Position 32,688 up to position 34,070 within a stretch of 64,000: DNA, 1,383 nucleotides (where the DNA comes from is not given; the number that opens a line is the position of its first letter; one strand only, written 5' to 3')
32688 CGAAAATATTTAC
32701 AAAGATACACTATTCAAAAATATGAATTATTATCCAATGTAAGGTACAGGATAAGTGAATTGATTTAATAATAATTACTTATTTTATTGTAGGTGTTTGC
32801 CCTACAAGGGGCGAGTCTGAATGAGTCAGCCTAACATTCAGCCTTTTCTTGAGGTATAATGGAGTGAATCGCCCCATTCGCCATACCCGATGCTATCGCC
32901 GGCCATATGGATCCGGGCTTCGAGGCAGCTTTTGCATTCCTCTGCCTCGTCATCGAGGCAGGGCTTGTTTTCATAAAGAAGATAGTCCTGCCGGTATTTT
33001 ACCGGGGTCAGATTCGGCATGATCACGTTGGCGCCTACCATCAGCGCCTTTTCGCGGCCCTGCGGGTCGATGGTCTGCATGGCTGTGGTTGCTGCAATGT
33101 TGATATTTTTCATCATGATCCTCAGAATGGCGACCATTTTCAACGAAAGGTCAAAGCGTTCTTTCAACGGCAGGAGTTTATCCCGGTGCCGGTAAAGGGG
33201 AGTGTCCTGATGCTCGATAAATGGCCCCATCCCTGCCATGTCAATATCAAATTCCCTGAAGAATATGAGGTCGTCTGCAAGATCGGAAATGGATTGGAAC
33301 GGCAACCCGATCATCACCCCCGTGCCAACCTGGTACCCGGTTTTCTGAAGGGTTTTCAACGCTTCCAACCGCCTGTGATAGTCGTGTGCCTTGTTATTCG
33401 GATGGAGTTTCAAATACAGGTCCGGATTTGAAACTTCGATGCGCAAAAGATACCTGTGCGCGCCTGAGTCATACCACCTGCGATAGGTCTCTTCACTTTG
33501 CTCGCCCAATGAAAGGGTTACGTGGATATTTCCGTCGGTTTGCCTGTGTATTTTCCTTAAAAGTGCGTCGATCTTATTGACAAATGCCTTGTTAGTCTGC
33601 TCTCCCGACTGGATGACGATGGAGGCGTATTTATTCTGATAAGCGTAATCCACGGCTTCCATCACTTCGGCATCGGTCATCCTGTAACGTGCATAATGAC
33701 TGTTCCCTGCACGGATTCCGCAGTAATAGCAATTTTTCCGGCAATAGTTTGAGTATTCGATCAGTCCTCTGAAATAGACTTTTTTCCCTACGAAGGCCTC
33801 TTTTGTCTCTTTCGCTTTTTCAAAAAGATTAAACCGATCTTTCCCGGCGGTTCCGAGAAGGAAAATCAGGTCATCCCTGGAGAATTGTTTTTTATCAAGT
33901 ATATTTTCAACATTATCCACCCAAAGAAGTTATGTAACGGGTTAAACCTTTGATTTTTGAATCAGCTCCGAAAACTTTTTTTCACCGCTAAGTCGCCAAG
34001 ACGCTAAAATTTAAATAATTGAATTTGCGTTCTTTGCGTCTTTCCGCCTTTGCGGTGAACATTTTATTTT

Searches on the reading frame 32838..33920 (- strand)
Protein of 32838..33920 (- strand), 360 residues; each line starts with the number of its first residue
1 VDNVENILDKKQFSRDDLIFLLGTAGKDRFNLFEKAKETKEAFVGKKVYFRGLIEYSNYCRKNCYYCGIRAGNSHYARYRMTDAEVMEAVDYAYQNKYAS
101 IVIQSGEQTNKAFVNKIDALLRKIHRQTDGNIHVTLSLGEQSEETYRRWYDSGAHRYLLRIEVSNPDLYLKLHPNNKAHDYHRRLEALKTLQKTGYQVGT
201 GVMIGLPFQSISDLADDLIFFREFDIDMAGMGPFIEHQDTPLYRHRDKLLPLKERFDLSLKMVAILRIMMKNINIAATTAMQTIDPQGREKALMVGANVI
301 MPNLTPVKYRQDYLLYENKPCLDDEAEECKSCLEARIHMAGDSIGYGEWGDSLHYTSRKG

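Call 3: search_protein_families(library=pfam, proteins=[window:32838-33920:-], max_evalue=0.1)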
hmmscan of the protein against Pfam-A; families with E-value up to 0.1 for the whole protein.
window:32838-33920:- (360 aa): 3 families
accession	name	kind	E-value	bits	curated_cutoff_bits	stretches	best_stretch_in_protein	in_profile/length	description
PF04055.27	Radical_SAM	-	1.8e-18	67.7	29.5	1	54-217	1-162/166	Radical SAM superfamily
PF06968.18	BATS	-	0.031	14.9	22.2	1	257-302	19-63/88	Biotin and Thiamin Synthesis associated domain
PF18885.6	DUF5648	-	0.089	13.5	25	0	78-197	14-125/134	Domain of unknown function (DUF5648)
